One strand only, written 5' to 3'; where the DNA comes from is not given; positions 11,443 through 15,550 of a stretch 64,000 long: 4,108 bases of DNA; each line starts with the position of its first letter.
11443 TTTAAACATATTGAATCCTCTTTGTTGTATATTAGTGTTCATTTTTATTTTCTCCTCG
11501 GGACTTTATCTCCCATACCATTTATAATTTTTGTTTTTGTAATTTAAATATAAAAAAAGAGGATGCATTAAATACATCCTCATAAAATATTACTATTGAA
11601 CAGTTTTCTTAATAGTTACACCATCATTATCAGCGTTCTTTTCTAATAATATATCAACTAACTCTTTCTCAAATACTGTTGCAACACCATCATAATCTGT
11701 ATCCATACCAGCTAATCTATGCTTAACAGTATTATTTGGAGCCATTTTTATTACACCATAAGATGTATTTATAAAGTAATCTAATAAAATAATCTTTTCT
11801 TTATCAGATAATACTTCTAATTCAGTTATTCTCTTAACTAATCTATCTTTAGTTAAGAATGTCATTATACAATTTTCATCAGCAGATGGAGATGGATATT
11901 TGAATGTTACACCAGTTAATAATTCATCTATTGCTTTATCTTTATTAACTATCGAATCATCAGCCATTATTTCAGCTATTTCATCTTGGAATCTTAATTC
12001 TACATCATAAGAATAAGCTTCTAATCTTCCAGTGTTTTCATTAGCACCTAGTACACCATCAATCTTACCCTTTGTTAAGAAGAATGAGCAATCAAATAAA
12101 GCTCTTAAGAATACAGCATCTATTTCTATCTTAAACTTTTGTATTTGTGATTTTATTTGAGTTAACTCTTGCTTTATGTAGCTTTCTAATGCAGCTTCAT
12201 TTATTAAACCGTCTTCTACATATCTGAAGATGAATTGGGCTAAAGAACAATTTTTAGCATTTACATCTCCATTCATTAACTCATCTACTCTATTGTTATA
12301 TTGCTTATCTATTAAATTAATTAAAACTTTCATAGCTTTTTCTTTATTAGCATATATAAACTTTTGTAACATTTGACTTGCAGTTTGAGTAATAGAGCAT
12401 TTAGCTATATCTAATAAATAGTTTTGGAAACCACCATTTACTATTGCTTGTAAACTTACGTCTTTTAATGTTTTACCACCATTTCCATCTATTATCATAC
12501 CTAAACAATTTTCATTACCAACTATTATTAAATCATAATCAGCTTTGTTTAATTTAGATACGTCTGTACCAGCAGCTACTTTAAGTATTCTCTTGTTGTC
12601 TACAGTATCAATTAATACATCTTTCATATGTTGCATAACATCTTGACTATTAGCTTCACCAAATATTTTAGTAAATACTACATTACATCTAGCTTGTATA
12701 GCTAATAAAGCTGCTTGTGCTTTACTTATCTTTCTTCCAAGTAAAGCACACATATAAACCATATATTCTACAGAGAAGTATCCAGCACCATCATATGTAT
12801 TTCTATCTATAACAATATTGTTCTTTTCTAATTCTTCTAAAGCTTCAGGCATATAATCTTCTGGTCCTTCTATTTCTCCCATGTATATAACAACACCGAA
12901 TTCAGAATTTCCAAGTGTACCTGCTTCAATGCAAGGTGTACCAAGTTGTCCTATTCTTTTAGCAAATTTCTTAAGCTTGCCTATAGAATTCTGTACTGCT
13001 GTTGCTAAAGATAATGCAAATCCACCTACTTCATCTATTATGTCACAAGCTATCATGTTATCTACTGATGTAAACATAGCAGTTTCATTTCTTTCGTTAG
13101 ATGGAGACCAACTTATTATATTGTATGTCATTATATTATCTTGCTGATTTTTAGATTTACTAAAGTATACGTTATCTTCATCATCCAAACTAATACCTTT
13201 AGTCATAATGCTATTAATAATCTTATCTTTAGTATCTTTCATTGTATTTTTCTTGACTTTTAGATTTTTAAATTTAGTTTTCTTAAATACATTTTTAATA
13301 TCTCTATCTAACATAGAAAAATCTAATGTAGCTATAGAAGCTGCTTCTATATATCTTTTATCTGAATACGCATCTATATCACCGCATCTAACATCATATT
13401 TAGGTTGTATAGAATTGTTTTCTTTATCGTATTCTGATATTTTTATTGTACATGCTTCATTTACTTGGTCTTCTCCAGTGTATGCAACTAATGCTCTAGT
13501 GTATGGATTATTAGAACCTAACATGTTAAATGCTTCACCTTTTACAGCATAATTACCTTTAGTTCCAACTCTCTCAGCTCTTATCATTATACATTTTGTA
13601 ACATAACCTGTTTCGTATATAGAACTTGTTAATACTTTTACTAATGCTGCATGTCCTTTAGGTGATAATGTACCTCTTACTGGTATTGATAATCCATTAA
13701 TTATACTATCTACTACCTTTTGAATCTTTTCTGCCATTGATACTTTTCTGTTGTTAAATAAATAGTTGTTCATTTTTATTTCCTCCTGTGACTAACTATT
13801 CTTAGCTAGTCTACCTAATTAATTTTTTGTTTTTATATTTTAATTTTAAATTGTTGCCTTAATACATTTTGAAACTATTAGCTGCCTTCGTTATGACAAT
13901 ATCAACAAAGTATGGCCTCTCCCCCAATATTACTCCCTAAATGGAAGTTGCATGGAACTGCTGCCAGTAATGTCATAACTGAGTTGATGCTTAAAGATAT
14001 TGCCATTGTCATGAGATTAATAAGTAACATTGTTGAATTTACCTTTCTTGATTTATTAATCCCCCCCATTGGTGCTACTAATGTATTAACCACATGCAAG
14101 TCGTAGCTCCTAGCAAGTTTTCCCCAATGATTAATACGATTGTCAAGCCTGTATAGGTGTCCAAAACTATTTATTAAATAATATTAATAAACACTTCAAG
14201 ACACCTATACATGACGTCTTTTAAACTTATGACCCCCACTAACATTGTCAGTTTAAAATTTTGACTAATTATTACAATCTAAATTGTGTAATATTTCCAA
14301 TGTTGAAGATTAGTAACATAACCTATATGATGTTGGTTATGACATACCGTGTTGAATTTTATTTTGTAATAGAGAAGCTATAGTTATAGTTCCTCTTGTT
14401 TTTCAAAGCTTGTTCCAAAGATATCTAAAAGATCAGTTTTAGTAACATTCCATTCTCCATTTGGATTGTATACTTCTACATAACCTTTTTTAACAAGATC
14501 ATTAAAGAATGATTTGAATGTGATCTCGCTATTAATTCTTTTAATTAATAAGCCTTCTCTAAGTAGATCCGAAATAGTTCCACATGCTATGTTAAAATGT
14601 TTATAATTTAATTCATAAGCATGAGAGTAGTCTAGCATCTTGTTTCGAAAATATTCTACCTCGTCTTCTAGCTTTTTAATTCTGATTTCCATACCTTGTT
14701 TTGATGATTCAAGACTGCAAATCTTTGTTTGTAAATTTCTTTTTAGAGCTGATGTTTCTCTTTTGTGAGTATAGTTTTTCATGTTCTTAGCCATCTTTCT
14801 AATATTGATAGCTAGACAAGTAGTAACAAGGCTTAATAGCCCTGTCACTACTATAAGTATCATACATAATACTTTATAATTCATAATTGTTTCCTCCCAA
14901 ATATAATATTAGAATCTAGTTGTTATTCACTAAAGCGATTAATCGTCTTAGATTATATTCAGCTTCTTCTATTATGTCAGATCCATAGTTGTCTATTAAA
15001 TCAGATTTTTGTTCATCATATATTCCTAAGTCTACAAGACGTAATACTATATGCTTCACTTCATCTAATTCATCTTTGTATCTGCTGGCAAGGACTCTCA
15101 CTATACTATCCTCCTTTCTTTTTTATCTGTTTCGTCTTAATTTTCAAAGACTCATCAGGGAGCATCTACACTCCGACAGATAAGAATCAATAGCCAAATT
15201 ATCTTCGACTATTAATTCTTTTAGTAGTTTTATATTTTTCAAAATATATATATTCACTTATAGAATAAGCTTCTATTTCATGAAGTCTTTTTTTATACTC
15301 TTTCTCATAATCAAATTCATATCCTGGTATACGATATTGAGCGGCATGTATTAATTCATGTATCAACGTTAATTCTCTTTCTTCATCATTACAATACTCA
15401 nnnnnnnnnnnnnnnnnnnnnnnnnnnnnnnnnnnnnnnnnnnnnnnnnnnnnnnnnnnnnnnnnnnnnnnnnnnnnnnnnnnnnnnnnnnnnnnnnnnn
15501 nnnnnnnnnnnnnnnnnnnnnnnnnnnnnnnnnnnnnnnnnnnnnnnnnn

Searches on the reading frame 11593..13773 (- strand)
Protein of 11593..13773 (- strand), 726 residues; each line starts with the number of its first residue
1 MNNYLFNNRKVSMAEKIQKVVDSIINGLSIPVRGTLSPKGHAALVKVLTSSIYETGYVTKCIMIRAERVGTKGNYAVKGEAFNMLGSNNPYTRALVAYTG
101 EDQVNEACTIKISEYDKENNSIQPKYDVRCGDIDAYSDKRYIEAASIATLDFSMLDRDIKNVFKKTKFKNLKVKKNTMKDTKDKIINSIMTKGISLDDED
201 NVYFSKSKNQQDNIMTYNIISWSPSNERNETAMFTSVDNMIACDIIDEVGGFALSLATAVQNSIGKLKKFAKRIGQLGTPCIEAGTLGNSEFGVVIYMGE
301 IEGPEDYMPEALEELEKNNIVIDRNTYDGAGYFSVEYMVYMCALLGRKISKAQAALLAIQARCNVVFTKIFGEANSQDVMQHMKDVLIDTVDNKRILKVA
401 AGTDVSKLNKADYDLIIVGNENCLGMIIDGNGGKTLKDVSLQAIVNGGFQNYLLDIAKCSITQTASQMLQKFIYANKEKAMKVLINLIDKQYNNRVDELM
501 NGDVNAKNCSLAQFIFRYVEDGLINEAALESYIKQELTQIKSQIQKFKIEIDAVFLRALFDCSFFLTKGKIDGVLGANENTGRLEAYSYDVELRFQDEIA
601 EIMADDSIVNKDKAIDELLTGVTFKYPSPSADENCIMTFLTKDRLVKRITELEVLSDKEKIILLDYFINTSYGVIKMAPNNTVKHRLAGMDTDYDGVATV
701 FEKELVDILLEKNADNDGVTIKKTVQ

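Call 29: search_protein_families(library=phrogs, proteins=[window:11593-13773:-], max_evalue=0.01)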
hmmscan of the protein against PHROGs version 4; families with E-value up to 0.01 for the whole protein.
window:11593-13773:- (726 aa): 0 families

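Call 30: search_protein_families(library=pfam, proteins=[window:11593-13773:-], max_evalue=0.01)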
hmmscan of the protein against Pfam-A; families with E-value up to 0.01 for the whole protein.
window:11593-13773:- (726 aa): 0 families

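Call 56: search_solved_structures(query=window:11593-13773:-, max_evalue=1)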
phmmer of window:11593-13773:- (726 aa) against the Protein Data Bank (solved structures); distinct sequences matched with E-value up to 1: 1.
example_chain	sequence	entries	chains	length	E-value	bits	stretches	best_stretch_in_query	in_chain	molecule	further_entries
7z06_A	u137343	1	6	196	0.36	12.9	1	64-130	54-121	UPF0340 protein SAUSA300_2068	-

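Call 72: search_protein_families(library=ncbifam, proteins=[window:11593-13773:-], max_evalue=0.01)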
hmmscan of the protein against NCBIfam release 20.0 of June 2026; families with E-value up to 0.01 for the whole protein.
window:11593-13773:- (726 aa): 0 families

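Call 73: find_homologous_proteins(query=window:11593-13773:-)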
Query window:11593-13773:- (726 aa): 71 proteins with E <= 0.001 among 8000 candidates.
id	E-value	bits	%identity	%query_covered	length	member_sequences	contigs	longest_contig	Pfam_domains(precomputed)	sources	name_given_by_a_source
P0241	0.0e+0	1577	99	100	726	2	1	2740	-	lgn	-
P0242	2.4e-198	679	49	98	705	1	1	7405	-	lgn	-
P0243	3.1e-198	679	48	97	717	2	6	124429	-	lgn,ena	-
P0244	1.3e-197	677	48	98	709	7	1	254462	-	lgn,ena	-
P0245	1.3e-197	677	47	100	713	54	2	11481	-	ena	-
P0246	4.7e-195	669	46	100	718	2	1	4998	-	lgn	-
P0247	8.3e-193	661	47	96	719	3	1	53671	-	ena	-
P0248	8.2e-189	648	45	99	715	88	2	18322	-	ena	-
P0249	6.4e-188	645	47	97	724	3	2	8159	-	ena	-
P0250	5.6e-187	642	45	97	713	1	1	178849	-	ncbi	-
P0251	1.0e-186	641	45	97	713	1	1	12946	-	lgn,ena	-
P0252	8.4e-184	631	45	98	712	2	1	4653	-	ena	-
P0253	1.6e-180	621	43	98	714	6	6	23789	-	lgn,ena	-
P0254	6.7e-179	615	45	99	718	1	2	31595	-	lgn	-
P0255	1.8e-176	607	46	92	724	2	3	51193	-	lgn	-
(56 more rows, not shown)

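Call 74: find_encoding_contigs(protein=P0243, flank=10000, max_places=3)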
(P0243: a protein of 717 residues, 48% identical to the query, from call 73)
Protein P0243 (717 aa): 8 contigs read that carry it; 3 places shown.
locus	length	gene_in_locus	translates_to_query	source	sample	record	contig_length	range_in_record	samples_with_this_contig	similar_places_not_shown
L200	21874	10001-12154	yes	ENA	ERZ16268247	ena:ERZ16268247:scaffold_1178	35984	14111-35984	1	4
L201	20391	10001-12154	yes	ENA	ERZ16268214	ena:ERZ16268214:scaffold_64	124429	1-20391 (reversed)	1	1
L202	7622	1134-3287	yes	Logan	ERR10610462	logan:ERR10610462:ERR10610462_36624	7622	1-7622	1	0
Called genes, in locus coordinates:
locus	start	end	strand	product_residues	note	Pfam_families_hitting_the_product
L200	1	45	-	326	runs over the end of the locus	PF14528:LAGLIDADG_3, PF14890:Intein_splicing, PF03237:Terminase_6N (weak)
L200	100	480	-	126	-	-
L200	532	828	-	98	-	PF14890:Intein_splicing (weak)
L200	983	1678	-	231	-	PF03237:Terminase_6N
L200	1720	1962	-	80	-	-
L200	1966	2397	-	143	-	-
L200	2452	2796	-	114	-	-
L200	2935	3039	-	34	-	-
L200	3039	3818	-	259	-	-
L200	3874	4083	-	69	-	-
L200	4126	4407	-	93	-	-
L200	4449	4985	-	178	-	-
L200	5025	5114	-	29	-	-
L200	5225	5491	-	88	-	-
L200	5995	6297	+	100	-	-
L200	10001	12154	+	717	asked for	-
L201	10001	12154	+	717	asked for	-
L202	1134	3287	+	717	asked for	-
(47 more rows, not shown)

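Call 88: predict_structure(alignment_id=A3)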
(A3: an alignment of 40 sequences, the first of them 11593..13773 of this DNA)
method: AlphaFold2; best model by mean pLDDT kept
length: 726 residues; sequences in the alignment: 40
mean_pLDDT: 85.0   pTM: 0.82
mean pLDDT of the five models: 85.0, 84.5, 83.1, 81.3, 78.0
residues with pLDDT >= 90: 330; 70-90: 317; 50-70: 51; < 50: 28
segments of 3 or more residues with pLDDT < 50: 1-21, 722-726
pLDDT, mean of each block of 10 residues (from residue 1): 40 43 71 81 90 90 88 81 92 93 86 89 90 71 93 90 81 85 89 85 65 78 78 90 90 79 78 81 93 95 74 74 66 95 91 93 86 94 96 96 94 97 95 85 93 92 82 90 91 87 78 87 90 88 82 91 92 91 92 95 94 95 80 85 93 94 93 89 64 76 93 77 41
secondary structure, 60 per line:
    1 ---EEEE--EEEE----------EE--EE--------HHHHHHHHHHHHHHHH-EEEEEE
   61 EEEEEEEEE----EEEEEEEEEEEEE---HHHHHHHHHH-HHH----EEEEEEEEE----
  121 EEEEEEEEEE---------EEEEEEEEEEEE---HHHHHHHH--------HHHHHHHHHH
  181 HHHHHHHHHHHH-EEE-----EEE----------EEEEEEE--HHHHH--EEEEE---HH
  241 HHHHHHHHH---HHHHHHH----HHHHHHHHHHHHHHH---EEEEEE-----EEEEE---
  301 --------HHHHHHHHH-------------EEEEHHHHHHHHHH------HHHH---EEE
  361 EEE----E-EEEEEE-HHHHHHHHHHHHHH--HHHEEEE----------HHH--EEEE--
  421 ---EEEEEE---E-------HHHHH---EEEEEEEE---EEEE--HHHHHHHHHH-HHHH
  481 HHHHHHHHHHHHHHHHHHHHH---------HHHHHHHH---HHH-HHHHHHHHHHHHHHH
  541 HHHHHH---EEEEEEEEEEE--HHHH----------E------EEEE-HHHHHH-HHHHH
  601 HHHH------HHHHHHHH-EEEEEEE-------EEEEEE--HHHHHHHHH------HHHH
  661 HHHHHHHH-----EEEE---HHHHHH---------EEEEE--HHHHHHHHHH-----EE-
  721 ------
elements in order (helices of 4 or more, strands of 3 or more residues): E4-7 E10-13 H38-53 E55-69 E74-86 H90-99 E108-116 E121-130 E140-151 H155-162 H171-192 E194-196 E202-204 E215-221 H224-228 E231-235 H239-249 H253-259 H264-278 E282-287 E293-297 H309-317 E331-334 H335-344 H351-354 E358-363 E370-375 H377-390 E396-399 E415-418 E424-429 H441-445 E449-456 E460-463 H466-475 H477-501 H511-518 H526-546 E550-560 H563-566 E584-587 H589-594 H596-604 H611-618 E620-626 E634-639 H642-650 H657-668 E674-677 H681-686 E696-700 H703-712

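Call 93: fold_search(model_id=the predicted structure, library=pdb)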
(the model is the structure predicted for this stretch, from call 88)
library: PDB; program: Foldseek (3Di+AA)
matches with E <= 10: 227; with E <= 0.001: 15
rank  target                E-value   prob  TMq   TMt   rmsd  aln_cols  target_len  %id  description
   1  7eu1_M                6.3e-08  1.00  0.41  0.29  10.8       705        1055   11  The cryo-EM structure of A. thaliana Pol IV-RDR2 holoenzyme (released 2021-12-29)
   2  7y7p_B                2.3e-07  1.00  0.38  0.31  10.3       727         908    9  QDE-1 in complex with RNA template, RNA primer and AMPNPP (released 2022-09-28)
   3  2j7n_B                2.9e-07  1.00  0.41  0.33   9.7       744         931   10  Structure of the RNAi polymerase from Neurospora crassa (released 2006-12-13)
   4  7w82                  4.8e-07  1.00  0.41  0.33   9.6       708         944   10  Crystal structure of maize RDR2 (released 2022-06-08)
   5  7y7r_B                6.7e-07  1.00  0.41  0.34   8.8       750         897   10  QDE-1 in complex with DNA template, RNA primer and 3'-dGTP (released 2022-09-28)
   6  7y7q_A                8.7e-07  1.00  0.40  0.32   9.8       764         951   10  QDE-1 in complex with RNA template, RNA primer and 3'-dGTP (released 2022-09-28)
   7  5fsw_B                1.3e-06  1.00  0.40  0.33  13.4       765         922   11  RNA dependent RNA polymerase QDE-1 from Thielavia terrestris (released 2016-03-02)
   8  5fsw_A                1.4e-06  1.00  0.43  0.35  12.9       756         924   11  RNA dependent RNA polymerase QDE-1 from Thielavia terrestris (released 2016-03-02)
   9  7y7s_B                1.4e-06  1.00  0.40  0.33  10.7       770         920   10  QDE-1 in complex with DNA template, RNA primer and AMPNPP (released 2022-09-28)
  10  7y7t_A                2.5e-06  1.00  0.41  0.33   9.2       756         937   10  QDE-1 in complex with 12nt DNA template, ATP and 3'-dGTP (released 2022-09-28)
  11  7y7p_A                3.8e-06  1.00  0.40  0.32  10.6       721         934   10  QDE-1 in complex with RNA template, RNA primer and AMPNPP (released 2022-09-28)
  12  7rqs                  5.3e-06  1.00  0.41  0.29   9.1       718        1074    8  Arabidopsis RNA-dependent RNA polymerase 2 (released 2021-12-08)
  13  7roz                  1.1e-05  1.00  0.38  0.27   9.0       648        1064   11  Structure of RNA-dependent RNA polymerase 2 (RDR2) from Arabidopsis thaliana (released 2021-12-08)
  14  7eu0_M                5.0e-05  1.00  0.40  0.29  10.6       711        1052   11  The cryo-EM structure of A. thaliana Pol IV-RDR2 backtracked complex (released 2021-12-29)
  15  6vr4_A                1.6e-04  1.00  0.30  0.12  10.5       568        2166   10  Virion-packaged DNA-dependent RNA polymerase of crAss-like phage phi14:2 (released 2020-07-29)
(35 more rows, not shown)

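Call 100: search_dna_similar(query=window:11593-13773:-, collection=phages, mode=protein, max_evalue=0.01, max_rows=15)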
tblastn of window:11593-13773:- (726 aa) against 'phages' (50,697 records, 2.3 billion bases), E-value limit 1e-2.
No match.

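Call 105: fold_search(model_id=the predicted structure, library=viral)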
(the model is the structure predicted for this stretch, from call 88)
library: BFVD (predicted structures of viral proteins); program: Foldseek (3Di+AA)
matches with E <= 10: 226; with E <= 0.001: 7
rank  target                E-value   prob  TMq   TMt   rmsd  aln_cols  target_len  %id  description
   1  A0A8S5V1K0            1.1e-13  1.00  0.32  0.57   7.8       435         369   14  Uncharacterized protein [Myoviridae sp. ctJ2i1]
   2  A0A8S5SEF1            8.2e-11  1.00  0.41  0.51   8.0       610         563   11  RNA-dependent RNA polymerase [Siphoviridae sp. ctnpt50]
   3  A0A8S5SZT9            3.4e-09  1.00  0.39  0.29  12.1       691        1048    9  RNA dependent RNA polymerase [Podoviridae sp. ctxqo3]
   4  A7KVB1                3.0e-06  1.00  0.23  0.15  21.7       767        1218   12  (no name in the UniProt tables at hand)
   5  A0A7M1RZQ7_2          3.5e-05  1.00  0.31  0.20  12.7       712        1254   10  ART-PolyVal-like domain-containing protein [uncultured phage cr116_1]
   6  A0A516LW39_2          7.6e-05  1.00  0.26  0.18  15.6       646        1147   11  (no name in the UniProt tables at hand)
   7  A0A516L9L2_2          9.5e-05  1.00  0.28  0.15  14.0       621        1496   12  (no name in the UniProt tables at hand)
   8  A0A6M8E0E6            1.4e-02  0.69  0.19  0.20  19.9       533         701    8  (no name in the UniProt tables at hand)
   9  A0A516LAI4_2          5.8e-02  0.77  0.15  0.11  13.5       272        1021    9  (no name in the UniProt tables at hand)
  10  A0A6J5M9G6            8.4e-02  0.33  0.15  0.10  21.3       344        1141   14  Uncharacterized protein [uncultured Caudovirales phage]
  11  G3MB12                1.5e-01  0.28  0.08  0.30  17.5       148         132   11  Gp632 [Bacillus phage G]
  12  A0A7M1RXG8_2          1.8e-01  0.38  0.17  0.12  14.0       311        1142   14  Putative RNA polymerase [uncultured phage cr111_1]
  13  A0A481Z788            3.1e-01  0.10  0.06  0.16  17.9       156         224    9  Uncharacterized protein [Pithovirus LCPAC304]
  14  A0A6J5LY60            3.5e-01  0.09  0.06  0.20  14.9       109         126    4  Uncharacterized protein [uncultured Caudovirales phage]
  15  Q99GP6                4.4e-01  0.04  0.06  0.10  21.7       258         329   11  Uncharacterized protein [Culex nigripalpus nucleopolyhedrovirus]
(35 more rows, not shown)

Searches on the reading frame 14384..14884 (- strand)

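Call 29: search_protein_families(library=phrogs, proteins=[window:14384-14884:-], max_evalue=0.01)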
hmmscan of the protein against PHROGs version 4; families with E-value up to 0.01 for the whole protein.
window:14384-14884:- (166 aa): 2 families
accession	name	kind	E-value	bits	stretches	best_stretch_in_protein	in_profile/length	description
phrog_6440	-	unknown function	0.00074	20.6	1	8-91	2-86/186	-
phrog_8191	-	unknown function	0.0069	17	1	8-156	98-232/242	-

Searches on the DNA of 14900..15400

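Call 66: search_rna_families(source=window, start=14900, end=15400, threshold=gathering, show_alignments=1)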
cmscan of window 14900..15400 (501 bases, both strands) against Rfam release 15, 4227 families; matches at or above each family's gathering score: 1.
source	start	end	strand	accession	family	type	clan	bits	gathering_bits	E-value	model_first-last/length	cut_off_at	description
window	15124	15182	-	RF00008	Hammerhead_3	Gene; ribozyme;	CL00010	53.7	48.5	3.5e-11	1-54/54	no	Hammerhead ribozyme (type III)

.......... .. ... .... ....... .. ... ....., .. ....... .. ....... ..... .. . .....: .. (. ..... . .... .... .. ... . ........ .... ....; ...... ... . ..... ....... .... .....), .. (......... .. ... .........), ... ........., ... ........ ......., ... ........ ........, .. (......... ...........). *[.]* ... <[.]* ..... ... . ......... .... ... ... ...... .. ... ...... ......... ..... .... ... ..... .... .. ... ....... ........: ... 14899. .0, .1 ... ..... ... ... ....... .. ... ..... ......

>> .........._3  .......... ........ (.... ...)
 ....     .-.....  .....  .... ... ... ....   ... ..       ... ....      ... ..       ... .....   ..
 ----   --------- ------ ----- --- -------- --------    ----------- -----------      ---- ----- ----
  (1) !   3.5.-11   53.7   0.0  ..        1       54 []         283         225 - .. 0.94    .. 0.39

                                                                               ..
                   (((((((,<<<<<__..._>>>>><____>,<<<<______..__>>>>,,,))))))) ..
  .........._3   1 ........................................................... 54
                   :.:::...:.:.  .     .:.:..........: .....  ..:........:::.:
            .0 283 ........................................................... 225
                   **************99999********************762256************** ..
